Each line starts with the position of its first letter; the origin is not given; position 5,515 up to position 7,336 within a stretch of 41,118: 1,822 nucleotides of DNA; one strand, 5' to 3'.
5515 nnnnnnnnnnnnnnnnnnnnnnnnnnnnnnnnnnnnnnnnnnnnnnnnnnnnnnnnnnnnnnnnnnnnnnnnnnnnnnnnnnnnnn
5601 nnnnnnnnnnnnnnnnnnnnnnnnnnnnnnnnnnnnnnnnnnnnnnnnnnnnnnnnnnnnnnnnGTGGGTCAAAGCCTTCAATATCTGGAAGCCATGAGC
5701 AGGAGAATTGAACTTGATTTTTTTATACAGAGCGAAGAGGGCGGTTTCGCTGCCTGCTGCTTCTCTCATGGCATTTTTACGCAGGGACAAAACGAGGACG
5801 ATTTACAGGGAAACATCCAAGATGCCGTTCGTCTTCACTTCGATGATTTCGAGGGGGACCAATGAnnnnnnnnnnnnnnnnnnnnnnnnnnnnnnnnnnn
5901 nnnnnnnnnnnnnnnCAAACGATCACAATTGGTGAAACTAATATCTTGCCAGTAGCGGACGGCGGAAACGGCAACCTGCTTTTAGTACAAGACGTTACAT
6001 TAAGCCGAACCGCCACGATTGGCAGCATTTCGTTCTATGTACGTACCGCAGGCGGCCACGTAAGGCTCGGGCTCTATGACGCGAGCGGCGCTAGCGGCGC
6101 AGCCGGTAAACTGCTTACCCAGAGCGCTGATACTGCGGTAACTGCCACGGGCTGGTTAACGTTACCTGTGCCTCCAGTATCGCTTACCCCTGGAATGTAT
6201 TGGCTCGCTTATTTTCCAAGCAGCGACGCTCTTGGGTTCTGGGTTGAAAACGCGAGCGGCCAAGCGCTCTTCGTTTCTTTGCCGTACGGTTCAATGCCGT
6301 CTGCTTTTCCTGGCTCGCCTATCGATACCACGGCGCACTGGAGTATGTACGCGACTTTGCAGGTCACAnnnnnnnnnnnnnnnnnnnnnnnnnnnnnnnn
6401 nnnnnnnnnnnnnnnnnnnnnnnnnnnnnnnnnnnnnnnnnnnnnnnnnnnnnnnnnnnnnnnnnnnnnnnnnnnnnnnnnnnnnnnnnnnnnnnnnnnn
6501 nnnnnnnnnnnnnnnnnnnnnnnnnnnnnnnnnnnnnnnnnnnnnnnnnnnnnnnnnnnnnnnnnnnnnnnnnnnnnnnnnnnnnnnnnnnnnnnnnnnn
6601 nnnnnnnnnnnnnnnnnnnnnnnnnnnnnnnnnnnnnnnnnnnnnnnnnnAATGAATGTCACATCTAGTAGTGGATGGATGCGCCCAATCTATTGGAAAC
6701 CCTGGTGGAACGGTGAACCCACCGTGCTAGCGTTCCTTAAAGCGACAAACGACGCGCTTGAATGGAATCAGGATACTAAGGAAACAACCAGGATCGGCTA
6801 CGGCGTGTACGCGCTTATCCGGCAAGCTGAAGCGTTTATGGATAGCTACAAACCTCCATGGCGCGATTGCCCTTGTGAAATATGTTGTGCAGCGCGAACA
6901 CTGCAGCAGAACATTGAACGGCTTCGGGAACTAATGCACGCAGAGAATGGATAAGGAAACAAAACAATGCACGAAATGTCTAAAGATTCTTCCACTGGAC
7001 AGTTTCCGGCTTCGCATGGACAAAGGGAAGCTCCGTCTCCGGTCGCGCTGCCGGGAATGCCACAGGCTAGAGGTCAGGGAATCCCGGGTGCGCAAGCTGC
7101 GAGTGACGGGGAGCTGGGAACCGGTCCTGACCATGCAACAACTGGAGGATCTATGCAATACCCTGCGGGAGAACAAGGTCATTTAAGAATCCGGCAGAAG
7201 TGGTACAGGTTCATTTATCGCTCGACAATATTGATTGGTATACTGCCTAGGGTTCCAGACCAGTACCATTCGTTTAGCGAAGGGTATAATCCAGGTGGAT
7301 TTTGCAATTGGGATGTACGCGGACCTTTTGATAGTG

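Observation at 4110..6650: Island of secreted glycan-binding and glycan-cleaving genes between terminase and portal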

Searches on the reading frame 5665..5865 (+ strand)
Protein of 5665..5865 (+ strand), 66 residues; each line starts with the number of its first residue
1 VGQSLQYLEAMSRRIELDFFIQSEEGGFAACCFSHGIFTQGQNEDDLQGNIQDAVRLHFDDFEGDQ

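Call 3: search_protein_families(library=pfam, proteins=[window:5665-5865:+], max_evalue=0.1)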
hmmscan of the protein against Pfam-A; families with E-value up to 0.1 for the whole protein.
window:5665-5865:+ (66 aa): 0 families

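Call 4: search_protein_families(library=phrogs, proteins=[window:5665-5865:+], max_evalue=0.1)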
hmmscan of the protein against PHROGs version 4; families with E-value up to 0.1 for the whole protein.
window:5665-5865:+ (66 aa): 0 families

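Call 7: search_protein_families(library=ncbifam, proteins=[window:5665-5865:+], max_evalue=1)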
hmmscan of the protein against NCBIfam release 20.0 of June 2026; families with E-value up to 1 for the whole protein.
window:5665-5865:+ (66 aa): 0 families

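Call 49: search_solved_structures(query=window:5695-5865:+, max_evalue=10, show_alignments=3)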
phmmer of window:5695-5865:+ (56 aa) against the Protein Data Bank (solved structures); distinct sequences matched with E-value up to 10: 5.
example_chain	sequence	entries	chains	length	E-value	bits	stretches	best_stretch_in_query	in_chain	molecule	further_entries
6ci9_A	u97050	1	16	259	0.64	13.9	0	13-49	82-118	3-oxoacyl-[acyl-carrier-protein] reductase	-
6ci8_A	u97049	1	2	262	0.66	13.9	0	13-49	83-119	3-oxoacyl-[acyl-carrier-protein] reductase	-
9xzy_H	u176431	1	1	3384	0.71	13.8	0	28-53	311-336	GATOR1 complex protein DEPDC5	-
8biv_A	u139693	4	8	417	0.92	13.5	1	8-27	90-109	Cystathionine beta-lyase, putative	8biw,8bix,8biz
7nl1_A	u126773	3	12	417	0.92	13.4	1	8-27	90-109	Cystathione gamma lyase, putative | Cystathionine beta-lyase, putative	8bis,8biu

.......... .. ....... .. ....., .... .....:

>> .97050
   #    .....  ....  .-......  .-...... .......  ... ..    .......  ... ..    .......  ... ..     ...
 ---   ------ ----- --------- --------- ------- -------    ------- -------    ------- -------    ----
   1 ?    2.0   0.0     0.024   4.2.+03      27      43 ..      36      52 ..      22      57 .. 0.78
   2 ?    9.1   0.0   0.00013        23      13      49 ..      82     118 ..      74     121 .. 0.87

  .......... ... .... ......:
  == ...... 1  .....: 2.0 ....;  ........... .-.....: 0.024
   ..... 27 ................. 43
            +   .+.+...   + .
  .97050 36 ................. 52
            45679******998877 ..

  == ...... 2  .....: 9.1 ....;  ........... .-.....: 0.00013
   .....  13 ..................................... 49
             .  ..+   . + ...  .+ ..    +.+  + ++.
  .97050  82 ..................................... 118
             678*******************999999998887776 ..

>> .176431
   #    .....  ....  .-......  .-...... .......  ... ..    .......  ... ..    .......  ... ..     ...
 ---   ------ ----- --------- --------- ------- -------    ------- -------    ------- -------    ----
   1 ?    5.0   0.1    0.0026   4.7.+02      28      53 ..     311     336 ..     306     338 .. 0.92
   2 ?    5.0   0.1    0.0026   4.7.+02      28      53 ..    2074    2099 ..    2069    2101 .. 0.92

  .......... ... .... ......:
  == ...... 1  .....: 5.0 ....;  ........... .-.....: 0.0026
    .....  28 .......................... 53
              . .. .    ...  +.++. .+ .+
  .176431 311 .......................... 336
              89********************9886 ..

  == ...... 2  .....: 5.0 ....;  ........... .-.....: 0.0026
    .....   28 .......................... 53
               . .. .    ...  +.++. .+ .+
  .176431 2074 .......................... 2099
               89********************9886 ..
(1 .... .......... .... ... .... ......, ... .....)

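Call 50: find_homologous_proteins(query=window:5695-5865:+, max_evalue=0.01)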
Query window:5695-5865:+ (56 aa): 2 proteins with E <= 0.01 among 2 candidates.
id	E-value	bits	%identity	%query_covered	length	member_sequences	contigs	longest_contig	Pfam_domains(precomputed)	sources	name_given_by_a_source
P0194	1.7e-30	121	100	100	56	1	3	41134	-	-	-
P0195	2.7e-23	98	82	98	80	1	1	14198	-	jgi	jgi:hypothetical protein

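Call 52: find_encoding_contigs(protein=P0195, flank=10000, max_places=2)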
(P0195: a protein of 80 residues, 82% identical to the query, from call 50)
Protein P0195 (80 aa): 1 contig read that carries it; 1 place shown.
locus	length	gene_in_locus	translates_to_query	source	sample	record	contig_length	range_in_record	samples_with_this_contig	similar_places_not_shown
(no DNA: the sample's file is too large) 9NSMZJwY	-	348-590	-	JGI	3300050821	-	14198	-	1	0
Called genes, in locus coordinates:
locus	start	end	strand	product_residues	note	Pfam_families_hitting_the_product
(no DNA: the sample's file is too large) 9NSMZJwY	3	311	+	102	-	?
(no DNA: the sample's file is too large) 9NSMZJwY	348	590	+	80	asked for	-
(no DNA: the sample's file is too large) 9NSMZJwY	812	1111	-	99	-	-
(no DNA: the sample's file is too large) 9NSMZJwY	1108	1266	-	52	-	-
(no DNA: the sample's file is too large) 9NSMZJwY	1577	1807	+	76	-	-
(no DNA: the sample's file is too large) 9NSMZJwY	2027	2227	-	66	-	-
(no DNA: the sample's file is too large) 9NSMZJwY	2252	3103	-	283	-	-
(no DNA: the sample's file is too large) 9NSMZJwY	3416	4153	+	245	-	-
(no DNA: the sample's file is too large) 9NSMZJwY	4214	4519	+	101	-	-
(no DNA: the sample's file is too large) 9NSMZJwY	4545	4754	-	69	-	-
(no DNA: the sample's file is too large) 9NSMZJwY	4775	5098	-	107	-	-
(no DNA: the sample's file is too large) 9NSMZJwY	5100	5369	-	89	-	-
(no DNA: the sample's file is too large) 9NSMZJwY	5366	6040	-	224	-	-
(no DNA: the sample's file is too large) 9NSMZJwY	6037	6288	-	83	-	PF02839:CBM_5_12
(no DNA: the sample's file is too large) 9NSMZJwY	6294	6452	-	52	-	-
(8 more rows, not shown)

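Call 93: search_protein_families(library=padloc, proteins=[window:5695-5865:+], max_evalue=0.01)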
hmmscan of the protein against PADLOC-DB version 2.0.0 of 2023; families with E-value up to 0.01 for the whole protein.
window:5695-5865:+ (56 aa): 0 families

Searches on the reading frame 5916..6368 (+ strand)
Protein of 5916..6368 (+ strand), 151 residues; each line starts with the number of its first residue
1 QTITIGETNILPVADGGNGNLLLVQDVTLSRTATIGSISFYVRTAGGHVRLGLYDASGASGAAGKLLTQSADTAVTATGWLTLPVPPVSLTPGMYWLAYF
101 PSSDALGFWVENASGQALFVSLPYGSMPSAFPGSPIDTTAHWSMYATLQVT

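Call 63: find_related_loci(query=A4, collection=genome_contigs, flank=8000)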
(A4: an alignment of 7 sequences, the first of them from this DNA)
Query A4 (151 aa) in genome_contigs; peptide patterns used: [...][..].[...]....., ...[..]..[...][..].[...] (x = any residue, [..] = any of these).
78 stretches matched a pattern; 55 encode a relative of the query (tblastn E <= 1e-3); 53 distinct loci.
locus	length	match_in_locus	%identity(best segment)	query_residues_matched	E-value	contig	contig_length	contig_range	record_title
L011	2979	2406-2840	51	3-148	2e-39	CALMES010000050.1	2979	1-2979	MAG TPA_asm: uncultured Candidatus Peregrinibacteria bacterium isolate SRR5676444_bin.3_CONCOCT_v1.1_MAG genome assembly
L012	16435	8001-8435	48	5-150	4e-39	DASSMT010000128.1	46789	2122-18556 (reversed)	MAG TPA_asm: Polyangiaceae bacterium isolate SMAG_U1205 k141_655960, whole genome shotgun sequence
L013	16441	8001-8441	49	3-150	1e-38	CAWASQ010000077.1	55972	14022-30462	MAG: uncultured Verrucomicrobiae bacterium isolate MFD02809.bin.2.267 genome assembly, contig: contig_52355, whole genom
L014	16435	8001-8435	50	3-148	3e-38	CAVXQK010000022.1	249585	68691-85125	MAG: uncultured Verrucomicrobiae bacterium isolate MFD02134.bin.1.37 genome assembly, contig: contig_70300, whole genome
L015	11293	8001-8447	49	3-150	2e-38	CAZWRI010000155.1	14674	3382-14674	MAG TPA_asm: uncultured Candidatus Saccharibacteria bacterium isolate binchicken_co84_531 genome assembly, contig: k141_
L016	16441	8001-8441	51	1-148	6e-38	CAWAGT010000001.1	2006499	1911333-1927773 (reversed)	MAG: uncultured Chloroflexia bacterium isolate MFD04944.bin.1.53 genome assembly, contig: contig_20172, whole genome sho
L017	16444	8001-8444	53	2-150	2e-37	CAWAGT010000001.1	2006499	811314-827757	MAG: uncultured Chloroflexia bacterium isolate MFD04944.bin.1.53 genome assembly, contig: contig_20172, whole genome sho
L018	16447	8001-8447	50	1-148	2e-37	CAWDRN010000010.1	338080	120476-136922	MAG: uncultured Alphaproteobacteria bacterium isolate MFD04463.bin.2.82 genome assembly, contig: contig_67478, whole gen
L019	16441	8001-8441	49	2-149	4e-37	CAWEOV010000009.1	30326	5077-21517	MAG: uncultured Verrucomicrobiae bacterium isolate MFD02242.bin.1.322 genome assembly, contig: contig_31547, whole genom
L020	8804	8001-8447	46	1-149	5e-37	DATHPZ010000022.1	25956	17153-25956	MAG TPA_asm: Chthoniobacterales bacterium isolate SMAG_U12725 k141_2085518, whole genome shotgun sequence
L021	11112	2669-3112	50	3-149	5e-37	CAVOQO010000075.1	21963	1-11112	MAG: uncultured Gammaproteobacteria bacterium isolate MFD09779.bin.2.196 genome assembly, contig: contig_47583, whole ge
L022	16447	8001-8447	49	2-148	4e-36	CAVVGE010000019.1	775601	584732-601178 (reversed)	MAG: uncultured Alphaproteobacteria bacterium isolate MFD01138.bin.1.135 genome assembly, contig: contig_55522, whole ge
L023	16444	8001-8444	50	1-149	2e-36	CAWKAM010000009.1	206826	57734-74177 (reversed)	MAG: uncultured delta proteobacterium isolate MFD03726.bin.1.124 genome assembly, contig: contig_23603, whole genome sho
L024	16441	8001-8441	49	2-149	2e-36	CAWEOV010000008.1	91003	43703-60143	MAG: uncultured Verrucomicrobiae bacterium isolate MFD02242.bin.1.322 genome assembly, contig: contig_30769, whole genom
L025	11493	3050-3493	48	3-150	7e-36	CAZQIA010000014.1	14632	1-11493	MAG TPA_asm: uncultured Gammaproteobacteria bacterium isolate SRP173033_co3_77 genome assembly, contig: NODE_5309_length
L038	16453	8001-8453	44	2-151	3e-31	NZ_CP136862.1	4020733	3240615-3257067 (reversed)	Methylocapsa polymorpha strain RX1 chromosome, complete genome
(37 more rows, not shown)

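Call 64: search_solved_structures(query=A4, max_evalue=10, show_alignments=2)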
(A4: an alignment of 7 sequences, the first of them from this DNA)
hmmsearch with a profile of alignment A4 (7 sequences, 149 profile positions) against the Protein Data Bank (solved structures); distinct sequences matched with E-value up to 10: 2.
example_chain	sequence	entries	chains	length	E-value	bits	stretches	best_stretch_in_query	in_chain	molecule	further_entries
7v58_A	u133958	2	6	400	1.6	11.9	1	7-77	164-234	2-amino-3-ketobutyrate coenzyme A ligase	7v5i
9jwb_Z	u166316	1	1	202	1.9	11.6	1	29-101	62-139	Plastocyanin-like domain-containing protein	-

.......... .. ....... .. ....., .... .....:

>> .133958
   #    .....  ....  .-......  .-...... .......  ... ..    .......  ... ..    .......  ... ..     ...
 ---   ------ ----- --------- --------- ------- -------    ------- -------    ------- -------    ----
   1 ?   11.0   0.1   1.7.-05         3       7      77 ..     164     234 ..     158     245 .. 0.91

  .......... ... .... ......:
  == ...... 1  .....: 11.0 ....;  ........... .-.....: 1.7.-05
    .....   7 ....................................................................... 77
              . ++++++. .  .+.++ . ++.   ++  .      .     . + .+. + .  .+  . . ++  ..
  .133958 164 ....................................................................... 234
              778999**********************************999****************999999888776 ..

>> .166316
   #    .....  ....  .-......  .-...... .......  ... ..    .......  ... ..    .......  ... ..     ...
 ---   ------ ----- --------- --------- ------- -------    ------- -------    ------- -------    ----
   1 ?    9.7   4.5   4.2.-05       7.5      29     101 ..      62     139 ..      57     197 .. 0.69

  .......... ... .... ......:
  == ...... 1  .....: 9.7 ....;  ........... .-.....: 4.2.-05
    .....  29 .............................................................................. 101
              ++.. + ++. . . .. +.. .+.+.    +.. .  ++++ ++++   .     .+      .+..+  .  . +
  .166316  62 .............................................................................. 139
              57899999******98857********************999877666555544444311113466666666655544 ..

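Call 77: find_related_loci(query=A4, collection=viral_contigs, flank=6000)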
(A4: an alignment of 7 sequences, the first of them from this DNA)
Query A4 (151 aa) in viral_contigs; peptide patterns used: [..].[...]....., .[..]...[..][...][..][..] (x = any residue, [..] = any of these).
16 stretches matched a pattern; 6 encode a relative of the query (tblastn E <= 1e-3); 6 distinct loci.
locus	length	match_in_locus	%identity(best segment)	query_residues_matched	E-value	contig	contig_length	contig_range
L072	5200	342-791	48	2-148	8e-35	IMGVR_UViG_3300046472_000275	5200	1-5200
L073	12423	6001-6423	42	2-148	2e-26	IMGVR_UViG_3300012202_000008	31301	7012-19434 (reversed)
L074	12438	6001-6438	42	3-149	6e-25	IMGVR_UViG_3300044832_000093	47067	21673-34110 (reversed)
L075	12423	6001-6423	40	2-148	3e-21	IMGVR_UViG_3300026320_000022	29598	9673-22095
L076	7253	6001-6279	33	4-99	4e-9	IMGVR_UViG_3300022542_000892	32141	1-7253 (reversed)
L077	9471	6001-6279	33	4-99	4e-9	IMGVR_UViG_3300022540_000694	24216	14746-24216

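Call 92: search_protein_families(library=pfam, proteins=[L038:7929-9695:+, L038:5644-7449:-, L038:9759-11969:-, L038:4400-5662:+, L038:3112-3978:+, L038:11968-12636:+], max_evalue=0.001)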
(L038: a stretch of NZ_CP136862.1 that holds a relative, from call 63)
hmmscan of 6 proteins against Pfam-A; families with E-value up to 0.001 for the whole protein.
L038:7929-9695:+ (588 aa): 0 families

L038:5644-7449:- (601 aa): 4 families
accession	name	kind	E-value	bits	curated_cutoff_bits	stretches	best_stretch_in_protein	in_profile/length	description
PF00005.33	ABC_tran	-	1.8e-30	106.8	25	1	362-510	2-137/137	ABC transporter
PF00664.28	ABC_membrane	-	2.8e-19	70.3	28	1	26-295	3-271/274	ABC transporter transmembrane region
PF02463.25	SMC_N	-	3.2e-05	23.9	40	1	401-550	110-209/220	RecF/RecN/SMC N terminal domain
PF13191.12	AAA_16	-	0.00027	21.9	32.6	0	369-534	22-165/167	AAA ATPase domain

L038:9759-11969:- (736 aa): 7 families
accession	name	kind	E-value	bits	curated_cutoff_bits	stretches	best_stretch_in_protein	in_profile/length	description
PF19296.4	RelA_AH_RIS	-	1.3e-79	267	23.8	1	461-644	1-185/185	RelA/SpoT, AH and RIS domains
PF13328.12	HD_4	-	3.1e-49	167.1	27.2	1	26-175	1-155/156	HD domain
PF04607.23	RelA_SpoT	-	1.3e-40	138.6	27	1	235-344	1-111/113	Region found in RelA / SpoT proteins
PF02824.27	TGS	-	3.1e-20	72.4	22.2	1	392-448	2-58/60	TGS domain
PF13291.12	ACT_4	-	1.7e-15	57.9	27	1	658-733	4-80/80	ACT domain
PF01966.28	HD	-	2.9e-10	40.9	22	1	45-144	1-116/116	HD domain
PF01842.31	ACT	-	1.5e-06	28.3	27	1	662-724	2-63/66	ACT domain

L038:4400-5662:+ (420 aa): 0 families

L038:3112-3978:+ (288 aa): 0 families

L038:11968-12636:+ (222 aa): 0 families

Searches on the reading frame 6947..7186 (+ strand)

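Call 3: search_protein_families(library=pfam, proteins=[window:6947-7186:+], max_evalue=0.1)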
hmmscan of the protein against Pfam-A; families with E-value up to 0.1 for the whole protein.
window:6947-7186:+ (79 aa): 1 family
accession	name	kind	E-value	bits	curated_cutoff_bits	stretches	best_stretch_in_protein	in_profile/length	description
PF17976.7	zf-RING_12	-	0.073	13.8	25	0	24-72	13-54/73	RING/Ubox like zinc-binding domain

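Call 4: search_protein_families(library=phrogs, proteins=[window:6947-7186:+], max_evalue=0.1)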
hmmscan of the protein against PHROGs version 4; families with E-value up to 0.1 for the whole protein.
window:6947-7186:+ (79 aa): 7 families
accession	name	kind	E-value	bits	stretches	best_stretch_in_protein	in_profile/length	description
phrog_2340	-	DNA, RNA and nucleotide metabolism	1.7e-07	32.5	1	2-49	5-54/171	endonuclease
phrog_2255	-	DNA, RNA and nucleotide metabolism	9.2e-07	29.5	1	2-51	50-97/211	HNH endonuclease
phrog_1035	-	DNA, RNA and nucleotide metabolism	2.5e-06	28.5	1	4-49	62-106/271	endonuclease VII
phrog_5558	-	moron, auxiliary metabolic gene and host takeover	6.4e-05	24.2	1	3-49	63-108/130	Lar-like restriction alleviation protein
phrog_2633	-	DNA, RNA and nucleotide metabolism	7e-05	24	1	3-67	11-75/142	endonuclease VII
phrog_3273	-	unknown function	0.014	16.5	1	6-50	23-68/75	-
phrog_6611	-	unknown function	0.049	14.7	1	4-41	140-176/180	-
